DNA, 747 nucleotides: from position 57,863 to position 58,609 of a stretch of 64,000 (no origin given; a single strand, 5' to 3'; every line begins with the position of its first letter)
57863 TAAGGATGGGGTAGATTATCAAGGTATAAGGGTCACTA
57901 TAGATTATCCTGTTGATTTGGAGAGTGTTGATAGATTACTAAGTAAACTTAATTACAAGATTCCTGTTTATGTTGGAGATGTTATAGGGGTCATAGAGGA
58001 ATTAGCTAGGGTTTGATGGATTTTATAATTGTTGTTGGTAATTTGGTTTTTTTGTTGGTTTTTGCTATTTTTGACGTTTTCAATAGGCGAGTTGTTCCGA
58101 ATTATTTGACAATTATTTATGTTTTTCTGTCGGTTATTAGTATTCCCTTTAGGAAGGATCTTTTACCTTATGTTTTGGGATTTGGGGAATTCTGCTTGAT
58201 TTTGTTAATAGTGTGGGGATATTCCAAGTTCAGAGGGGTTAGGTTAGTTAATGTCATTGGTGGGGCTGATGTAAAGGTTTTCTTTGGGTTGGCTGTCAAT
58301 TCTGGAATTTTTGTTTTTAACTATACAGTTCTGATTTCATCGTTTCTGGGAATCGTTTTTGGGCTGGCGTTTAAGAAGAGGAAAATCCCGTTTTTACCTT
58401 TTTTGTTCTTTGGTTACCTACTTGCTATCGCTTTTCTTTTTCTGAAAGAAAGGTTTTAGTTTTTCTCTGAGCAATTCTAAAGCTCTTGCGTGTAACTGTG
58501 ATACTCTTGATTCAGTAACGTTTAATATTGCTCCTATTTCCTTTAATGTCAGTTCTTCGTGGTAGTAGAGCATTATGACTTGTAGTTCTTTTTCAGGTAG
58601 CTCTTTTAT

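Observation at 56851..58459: flgD is translationally coupled to a CMP-sugar cytidylyltransferase and a prepilin-peptidase-like membrane protein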

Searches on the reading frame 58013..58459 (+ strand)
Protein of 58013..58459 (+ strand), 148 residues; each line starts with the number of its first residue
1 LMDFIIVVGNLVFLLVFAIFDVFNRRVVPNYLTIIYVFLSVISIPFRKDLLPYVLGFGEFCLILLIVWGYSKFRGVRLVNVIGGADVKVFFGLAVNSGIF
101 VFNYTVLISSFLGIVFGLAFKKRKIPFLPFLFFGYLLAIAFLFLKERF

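Call 3: search_protein_families(library=pfam, proteins=[window:58013-58459:+], max_evalue=0.1)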
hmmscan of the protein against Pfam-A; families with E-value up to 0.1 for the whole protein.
window:58013-58459:+ (148 aa): 1 family
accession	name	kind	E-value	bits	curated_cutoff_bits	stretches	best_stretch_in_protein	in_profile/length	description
PF01478.23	Peptidase_A24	-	8.3e-10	39.5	26.5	1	11-118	4-104/104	Type IV leader peptidase family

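Call 4: search_protein_families(library=ncbifam, proteins=[window:58013-58459:+], max_evalue=0.1)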
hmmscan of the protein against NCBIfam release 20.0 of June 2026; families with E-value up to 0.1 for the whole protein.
window:58013-58459:+ (148 aa): 0 families

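Call 12: find_homologous_proteins(query=window:58016-58459:+)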
Query window:58016-58459:+ (147 aa): 5 proteins with E <= 0.001 among 379 candidates.
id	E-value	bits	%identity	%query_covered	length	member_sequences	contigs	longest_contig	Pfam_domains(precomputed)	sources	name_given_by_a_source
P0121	1.5e-82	293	100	100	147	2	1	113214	PF01478.24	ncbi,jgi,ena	-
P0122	1.8e-61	225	74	100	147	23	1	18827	PF01478.24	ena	-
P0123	2.7e-47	179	61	99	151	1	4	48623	PF01478.24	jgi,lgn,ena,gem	jgi:Flp pilus assembly protein protease CpaA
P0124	7.3e-47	177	61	99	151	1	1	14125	PF01478.24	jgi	jgi:Flp pilus assembly protein protease CpaA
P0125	1.3e-46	176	62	99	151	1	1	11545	PF01478.24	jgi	-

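Call 14: find_encoding_contigs(protein=P0123, flank=7000, max_places=3)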
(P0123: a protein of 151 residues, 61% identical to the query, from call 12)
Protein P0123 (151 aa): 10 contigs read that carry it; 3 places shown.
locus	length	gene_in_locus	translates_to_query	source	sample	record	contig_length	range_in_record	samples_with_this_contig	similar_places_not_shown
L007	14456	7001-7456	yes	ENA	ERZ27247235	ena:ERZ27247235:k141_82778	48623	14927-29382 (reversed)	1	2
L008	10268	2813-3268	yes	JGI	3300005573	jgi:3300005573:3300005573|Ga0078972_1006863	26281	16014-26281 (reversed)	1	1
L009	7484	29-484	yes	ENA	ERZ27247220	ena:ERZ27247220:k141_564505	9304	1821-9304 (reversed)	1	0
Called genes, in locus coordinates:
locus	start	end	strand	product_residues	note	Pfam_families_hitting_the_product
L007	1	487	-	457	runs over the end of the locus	PF02878:PGM_PMM_I, PF02879:PGM_PMM_II, PF02880:PGM_PMM_III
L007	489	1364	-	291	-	PF01063:Aminotran_4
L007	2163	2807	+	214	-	-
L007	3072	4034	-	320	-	PF02445:NadA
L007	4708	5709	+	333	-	PF20030:bpMoxR, PF00158:Sigma54_activat (faint), PF05496:RuvB_N (faint), PF00004:AAA (faint), PF07726:AAA_3, PF07728:AAA_5, PF17863:AAA_lid_2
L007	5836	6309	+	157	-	PF03963:FlgD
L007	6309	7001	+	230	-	PF02348:CTP_transf_3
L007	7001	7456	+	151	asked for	PF01478:Peptidase_A24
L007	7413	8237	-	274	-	PF04542:Sigma70_r2, PF04539:Sigma70_r3 (weak), PF04545:Sigma70_r4, PF08281:Sigma70_r4_2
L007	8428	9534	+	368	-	-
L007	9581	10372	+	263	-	PF08543:Phos_pyr_kin, PF00294:PfkB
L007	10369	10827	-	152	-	PF02561:FliS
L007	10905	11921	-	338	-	-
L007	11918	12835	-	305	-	-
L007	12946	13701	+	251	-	PF00106:adh_short, PF13561:adh_short_C2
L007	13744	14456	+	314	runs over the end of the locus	PF00698:Acyl_transf_1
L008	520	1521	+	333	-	PF20030:bpMoxR, PF00158:Sigma54_activat (faint), PF05496:RuvB_N (faint), PF00004:AAA (faint), PF07726:AAA_3, PF07728:AAA_5, PF17863:AAA_lid_2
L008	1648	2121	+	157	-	PF03963:FlgD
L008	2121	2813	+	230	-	PF02348:CTP_transf_3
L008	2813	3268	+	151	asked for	PF01478:Peptidase_A24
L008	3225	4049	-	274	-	PF04542:Sigma70_r2, PF04539:Sigma70_r3 (weak), PF04545:Sigma70_r4, PF08281:Sigma70_r4_2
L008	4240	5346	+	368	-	-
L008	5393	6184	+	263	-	PF08543:Phos_pyr_kin, PF00294:PfkB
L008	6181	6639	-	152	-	PF02561:FliS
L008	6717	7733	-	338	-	-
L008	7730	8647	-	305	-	-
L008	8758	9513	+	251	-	PF00106:adh_short, PF13561:adh_short_C2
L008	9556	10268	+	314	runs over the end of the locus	PF00698:Acyl_transf_1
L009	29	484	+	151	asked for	PF01478:Peptidase_A24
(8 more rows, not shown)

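Call 15: find_encoding_contigs(protein=P0122, flank=7000, max_places=2)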
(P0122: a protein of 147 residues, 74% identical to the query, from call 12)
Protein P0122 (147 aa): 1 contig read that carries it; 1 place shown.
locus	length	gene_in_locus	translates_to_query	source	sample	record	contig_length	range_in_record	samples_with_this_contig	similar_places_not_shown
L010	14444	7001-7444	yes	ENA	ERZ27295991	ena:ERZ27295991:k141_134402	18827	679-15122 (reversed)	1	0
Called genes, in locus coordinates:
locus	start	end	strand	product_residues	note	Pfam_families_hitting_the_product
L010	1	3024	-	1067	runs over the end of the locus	PF17757:UvrB_inter, PF00176:SNF2-rel_dom (weak), PF02559:CarD_TRCF_RID, PF00270:DEAD, PF04851:ResIII, PF00271:Helicase_C, PF03461:TRCF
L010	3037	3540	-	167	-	-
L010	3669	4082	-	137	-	PF01894:YjbQ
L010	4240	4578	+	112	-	PF01740:STAS, PF13466:STAS_2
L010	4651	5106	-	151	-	PF00460:Flg_bb_rod, PF06429:Flg_bbr_C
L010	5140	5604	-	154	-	-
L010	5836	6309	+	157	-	PF03963:FlgD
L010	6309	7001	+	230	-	PF02348:CTP_transf_3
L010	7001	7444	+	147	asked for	PF01478:Peptidase_A24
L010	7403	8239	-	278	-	PF04542:Sigma70_r2, PF04539:Sigma70_r3 (weak), PF08281:Sigma70_r4_2, PF04545:Sigma70_r4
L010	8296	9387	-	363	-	PF10555:MraY_sig1 (faint), PF00953:Glycos_transf_4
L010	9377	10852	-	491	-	PF04715:, PF00425:Chorismate_bind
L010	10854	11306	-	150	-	PF09424:YqeY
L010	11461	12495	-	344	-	PF13519:VWA_2 (weak)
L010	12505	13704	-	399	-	PF07614:DUF1577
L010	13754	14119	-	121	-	PF01648:ACPS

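Call 40: find_homologous_proteins(query=A3, max_evalue=0.01)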
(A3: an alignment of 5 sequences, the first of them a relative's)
Query A3 (5 sequences) (147 aa, profile of the alignment): 6 proteins with E <= 0.01 among 6260 candidates.
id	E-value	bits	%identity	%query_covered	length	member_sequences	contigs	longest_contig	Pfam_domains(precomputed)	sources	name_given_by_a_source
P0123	3.8e-80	285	61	99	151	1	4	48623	PF01478.24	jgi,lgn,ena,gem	jgi:Flp pilus assembly protein protease CpaA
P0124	6.6e-80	285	61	99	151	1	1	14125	PF01478.24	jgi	jgi:Flp pilus assembly protein protease CpaA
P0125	1.1e-79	284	62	99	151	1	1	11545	PF01478.24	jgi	-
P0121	1.0e-71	258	100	100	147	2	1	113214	PF01478.24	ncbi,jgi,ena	-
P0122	2.3e-71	257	74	100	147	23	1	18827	PF01478.24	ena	-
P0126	9.1e-21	93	36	97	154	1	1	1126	PF01478.24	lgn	-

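Call 44: find_related_loci(query=A3, collection=metagenome_contigs, flank=8000)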
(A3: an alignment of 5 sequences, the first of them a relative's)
Query A3 (147 aa) in metagenome_contigs; peptide patterns used: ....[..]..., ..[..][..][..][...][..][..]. (x = any residue, [..] = any of these).
309 stretches matched a pattern; 6 encode a relative of the query (tblastn E <= 1e-3); 6 distinct loci.
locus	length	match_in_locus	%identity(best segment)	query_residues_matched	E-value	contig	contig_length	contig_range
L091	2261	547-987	100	1-147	9e-92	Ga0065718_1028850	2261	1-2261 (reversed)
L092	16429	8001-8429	75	1-143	1e-67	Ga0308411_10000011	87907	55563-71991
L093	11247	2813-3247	61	1-145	1e-54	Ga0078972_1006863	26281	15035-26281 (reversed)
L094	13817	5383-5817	61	1-145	1e-54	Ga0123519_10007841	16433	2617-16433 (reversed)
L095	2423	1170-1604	61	1-145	3e-54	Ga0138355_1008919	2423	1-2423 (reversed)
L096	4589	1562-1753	40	78-135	6e-6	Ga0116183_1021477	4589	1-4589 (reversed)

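Call 48: search_protein_representatives(alignment_id=A3)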
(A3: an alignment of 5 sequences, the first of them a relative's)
Query: 5 sequences, 151 profile positions. Proteins with E-value up to 0.001 (for the whole library): 19; up to 1e-10: 5; up to 1e-30: 1. The best 19 are listed.
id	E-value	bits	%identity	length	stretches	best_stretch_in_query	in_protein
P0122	7.4e-72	256.9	-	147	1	1-147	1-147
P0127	8.4e-23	97.6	-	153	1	4-144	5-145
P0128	1.3e-21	93.8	-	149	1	4-147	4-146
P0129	8.1e-15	71.7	-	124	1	8-123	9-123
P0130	6.7e-14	68.8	-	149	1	7-141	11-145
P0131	2.3e-06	44.3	-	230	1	10-140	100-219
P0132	2.6e-06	44.1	-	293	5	59-109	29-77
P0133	4.1e-06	43.5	-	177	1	10-148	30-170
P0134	9.6e-06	42.3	-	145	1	12-140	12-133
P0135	2.5e-05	40.9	-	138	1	6-140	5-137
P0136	8.3e-05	39.2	-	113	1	61-141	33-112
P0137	1.6e-04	38.3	-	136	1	81-145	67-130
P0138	2.6e-04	37.6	-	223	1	61-141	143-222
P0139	3.2e-04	37.3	-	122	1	69-137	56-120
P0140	4.3e-04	36.9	-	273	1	13-140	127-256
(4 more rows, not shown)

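Call 59: predict_structure(alignment_id=A5)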
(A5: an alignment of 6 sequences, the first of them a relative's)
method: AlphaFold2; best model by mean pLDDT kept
length: 147 residues; sequences in the alignment: 6
mean_pLDDT: 47.7   pTM: 0.33
mean pLDDT of the five models: 47.7, 46.7, 46.1, 41.6, 40.5
residues with pLDDT >= 90: 0; 70-90: 0; 50-70: 42; < 50: 105
segments of 3 or more residues with pLDDT < 50: 1-6, 8-10, 23-41, 77-122, 124-134, 140-147
pLDDT, mean of each block of 10 residues (from residue 1): 47 50 42 45 54 51 51 49 46 46 46 46 47 49 43
secondary structure, 60 per line:
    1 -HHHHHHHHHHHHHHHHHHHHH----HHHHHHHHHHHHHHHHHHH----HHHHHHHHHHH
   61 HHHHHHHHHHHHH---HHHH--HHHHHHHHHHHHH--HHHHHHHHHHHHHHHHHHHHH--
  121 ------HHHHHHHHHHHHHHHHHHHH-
elements in order: H2-22 H27-45 H50-73 H77-80 H83-95 H98-118 H127-146

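Call 60: search_solved_structures(query=A4, max_evalue=1, show_alignments=2)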
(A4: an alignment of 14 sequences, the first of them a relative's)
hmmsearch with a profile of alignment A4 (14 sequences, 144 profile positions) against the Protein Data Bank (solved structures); distinct sequences matched with E-value up to 1: 1.
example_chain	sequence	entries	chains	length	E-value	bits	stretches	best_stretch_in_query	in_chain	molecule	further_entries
3s0x_A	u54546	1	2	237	0.00014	25.3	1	6-117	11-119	Peptidase A24B, FlaK domain protein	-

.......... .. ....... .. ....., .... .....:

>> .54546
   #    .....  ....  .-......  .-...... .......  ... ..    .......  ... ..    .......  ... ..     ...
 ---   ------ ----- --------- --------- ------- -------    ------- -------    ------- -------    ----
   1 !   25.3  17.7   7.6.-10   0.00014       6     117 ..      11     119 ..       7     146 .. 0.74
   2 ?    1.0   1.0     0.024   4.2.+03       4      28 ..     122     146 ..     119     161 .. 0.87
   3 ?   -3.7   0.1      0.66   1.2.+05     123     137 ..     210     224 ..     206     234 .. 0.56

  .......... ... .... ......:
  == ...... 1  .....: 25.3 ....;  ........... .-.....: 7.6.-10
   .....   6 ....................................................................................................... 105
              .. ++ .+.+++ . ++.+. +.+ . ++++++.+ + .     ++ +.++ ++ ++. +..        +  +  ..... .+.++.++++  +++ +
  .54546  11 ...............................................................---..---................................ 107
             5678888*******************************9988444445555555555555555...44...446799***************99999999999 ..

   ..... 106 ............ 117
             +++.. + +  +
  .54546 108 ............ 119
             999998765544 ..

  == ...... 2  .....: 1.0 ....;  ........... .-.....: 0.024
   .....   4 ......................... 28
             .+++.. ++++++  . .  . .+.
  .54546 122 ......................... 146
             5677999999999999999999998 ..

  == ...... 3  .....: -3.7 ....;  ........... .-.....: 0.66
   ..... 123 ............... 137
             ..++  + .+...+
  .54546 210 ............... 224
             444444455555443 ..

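Call 69: list_cluster_members(proteins=[P0127, P0128, P0129, P0130, P0126, P0121])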
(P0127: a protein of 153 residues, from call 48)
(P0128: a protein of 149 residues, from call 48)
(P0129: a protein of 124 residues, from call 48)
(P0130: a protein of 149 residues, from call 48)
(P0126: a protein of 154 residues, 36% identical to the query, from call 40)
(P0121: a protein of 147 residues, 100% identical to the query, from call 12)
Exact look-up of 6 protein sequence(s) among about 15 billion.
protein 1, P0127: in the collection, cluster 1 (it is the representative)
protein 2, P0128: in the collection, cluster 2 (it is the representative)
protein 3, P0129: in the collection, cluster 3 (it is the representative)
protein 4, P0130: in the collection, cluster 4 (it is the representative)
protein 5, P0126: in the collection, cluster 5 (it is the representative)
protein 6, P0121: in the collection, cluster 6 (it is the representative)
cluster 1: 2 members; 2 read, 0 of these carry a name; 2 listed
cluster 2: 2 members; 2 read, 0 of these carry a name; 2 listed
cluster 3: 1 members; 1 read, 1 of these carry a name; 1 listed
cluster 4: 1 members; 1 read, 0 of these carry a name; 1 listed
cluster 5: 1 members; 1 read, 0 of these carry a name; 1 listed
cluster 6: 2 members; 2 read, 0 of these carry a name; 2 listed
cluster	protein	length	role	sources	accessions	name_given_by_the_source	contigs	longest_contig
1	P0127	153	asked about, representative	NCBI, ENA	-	-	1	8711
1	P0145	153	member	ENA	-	-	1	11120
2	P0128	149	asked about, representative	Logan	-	-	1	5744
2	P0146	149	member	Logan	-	-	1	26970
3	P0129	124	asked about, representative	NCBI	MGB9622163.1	MAG: prepilin peptidase, partial [Brevinematia bacterium]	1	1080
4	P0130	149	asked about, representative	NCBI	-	-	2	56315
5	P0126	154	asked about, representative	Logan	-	-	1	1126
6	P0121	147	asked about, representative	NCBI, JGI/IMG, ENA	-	-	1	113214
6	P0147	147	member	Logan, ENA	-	-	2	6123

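Call 70: find_encoding_contigs(protein=P0130, flank=8000, max_places=2)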
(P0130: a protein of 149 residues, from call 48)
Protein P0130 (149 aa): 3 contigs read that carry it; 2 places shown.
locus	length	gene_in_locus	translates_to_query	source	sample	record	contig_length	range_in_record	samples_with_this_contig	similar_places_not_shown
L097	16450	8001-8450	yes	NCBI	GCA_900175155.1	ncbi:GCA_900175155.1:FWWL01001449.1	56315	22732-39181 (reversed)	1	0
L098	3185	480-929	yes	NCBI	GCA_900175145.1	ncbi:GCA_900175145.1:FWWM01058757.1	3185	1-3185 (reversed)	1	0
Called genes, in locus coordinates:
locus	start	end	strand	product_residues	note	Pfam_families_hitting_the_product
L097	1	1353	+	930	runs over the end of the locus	PF03710:GlnE, PF08335:GlnD_UR_UTase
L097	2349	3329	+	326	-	PF00890:FAD_binding_2 (weak), PF01134:GIDA (faint), PF01266:DAO (faint), PF07992:Pyr_redox_2, PF13738:Pyr_redox_3, PF00070:Pyr_redox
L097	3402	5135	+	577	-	PF00012:HSP70, PF06723:MreB_Mbl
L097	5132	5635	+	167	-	-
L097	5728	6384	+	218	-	PF00730:HhH-GPD, PF00633:HHH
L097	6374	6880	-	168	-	-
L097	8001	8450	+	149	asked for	PF01478:Peptidase_A24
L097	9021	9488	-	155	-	-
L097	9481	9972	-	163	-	PF04542:Sigma70_r2 (weak), PF04545:Sigma70_r4, PF08281:Sigma70_r4_2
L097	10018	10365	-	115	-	PF00543:P-II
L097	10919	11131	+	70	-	PF02597:ThiS (weak)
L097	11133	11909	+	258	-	PF00977:His_biosynth (faint), PF05690:ThiG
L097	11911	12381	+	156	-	PF02542:YgbB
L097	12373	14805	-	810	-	PF07244:POTRA, PF01103:Omp85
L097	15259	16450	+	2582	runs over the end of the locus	-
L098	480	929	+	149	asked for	PF01478:Peptidase_A24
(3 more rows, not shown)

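Call 71: find_encoding_contigs(protein=P0146, flank=8000, max_places=2)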
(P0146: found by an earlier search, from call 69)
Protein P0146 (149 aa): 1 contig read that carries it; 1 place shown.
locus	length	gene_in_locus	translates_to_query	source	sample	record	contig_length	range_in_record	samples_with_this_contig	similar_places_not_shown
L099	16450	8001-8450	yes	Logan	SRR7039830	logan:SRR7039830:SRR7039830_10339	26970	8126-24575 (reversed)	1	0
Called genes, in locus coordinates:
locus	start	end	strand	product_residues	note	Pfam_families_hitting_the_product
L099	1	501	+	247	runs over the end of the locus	PF00970:FAD_binding_6 (weak), PF00175:NAD_binding_1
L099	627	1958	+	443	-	-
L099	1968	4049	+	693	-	PF04773:FecR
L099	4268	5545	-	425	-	PF01547:SBP_bac_1, PF13416:SBP_bac_8, PF13343:SBP_bac_6 (faint)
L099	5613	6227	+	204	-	PF21176:RecR_HhH, PF02132:RecR_ZnF (weak), PF01751:Toprim, PF13662:Toprim_4, PF21175:RecR_C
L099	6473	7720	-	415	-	PF00669:Flagellin_N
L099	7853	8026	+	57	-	-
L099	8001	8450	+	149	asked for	PF01478:Peptidase_A24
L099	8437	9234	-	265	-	PF02535:Zip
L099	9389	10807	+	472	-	-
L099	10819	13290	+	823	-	PF02922:CBM_48, PF00128:Alpha-amylase, PF02806:Alpha-amylase_C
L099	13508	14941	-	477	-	PF01425:Amidase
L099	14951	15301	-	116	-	PF01258:zf-dskA_traR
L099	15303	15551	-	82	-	PF01016:Ribosomal_L27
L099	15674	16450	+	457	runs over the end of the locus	PF00275:EPSP_synthase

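Call 74: find_encoding_contigs(protein=P0145, flank=8000, max_places=2)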
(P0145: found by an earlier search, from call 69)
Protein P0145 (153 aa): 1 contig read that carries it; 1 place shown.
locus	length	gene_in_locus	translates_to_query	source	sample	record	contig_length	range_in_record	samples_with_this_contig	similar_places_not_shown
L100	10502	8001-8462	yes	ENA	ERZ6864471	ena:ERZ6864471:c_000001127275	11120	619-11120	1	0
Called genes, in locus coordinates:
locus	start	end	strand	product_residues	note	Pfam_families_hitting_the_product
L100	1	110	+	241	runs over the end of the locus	?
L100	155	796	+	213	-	-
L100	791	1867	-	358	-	PF03462:PCRF, PF00472:RF-1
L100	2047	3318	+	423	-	PF05697:Trigger_N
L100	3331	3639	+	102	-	PF00829:Ribosomal_L21p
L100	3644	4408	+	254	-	PF00290:Trp_syntA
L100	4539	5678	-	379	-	PF01321:Creatinase_N (weak), PF00557:Peptidase_M24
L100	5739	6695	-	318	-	PF02445:NadA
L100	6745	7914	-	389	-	PF00155:Aminotran_1_2, PF04864:Alliinase_C (faint)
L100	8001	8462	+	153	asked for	PF01478:Peptidase_A24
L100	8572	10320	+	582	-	PF00501:AMP-binding, PF13193:AMP-binding_C (weak)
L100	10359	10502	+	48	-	?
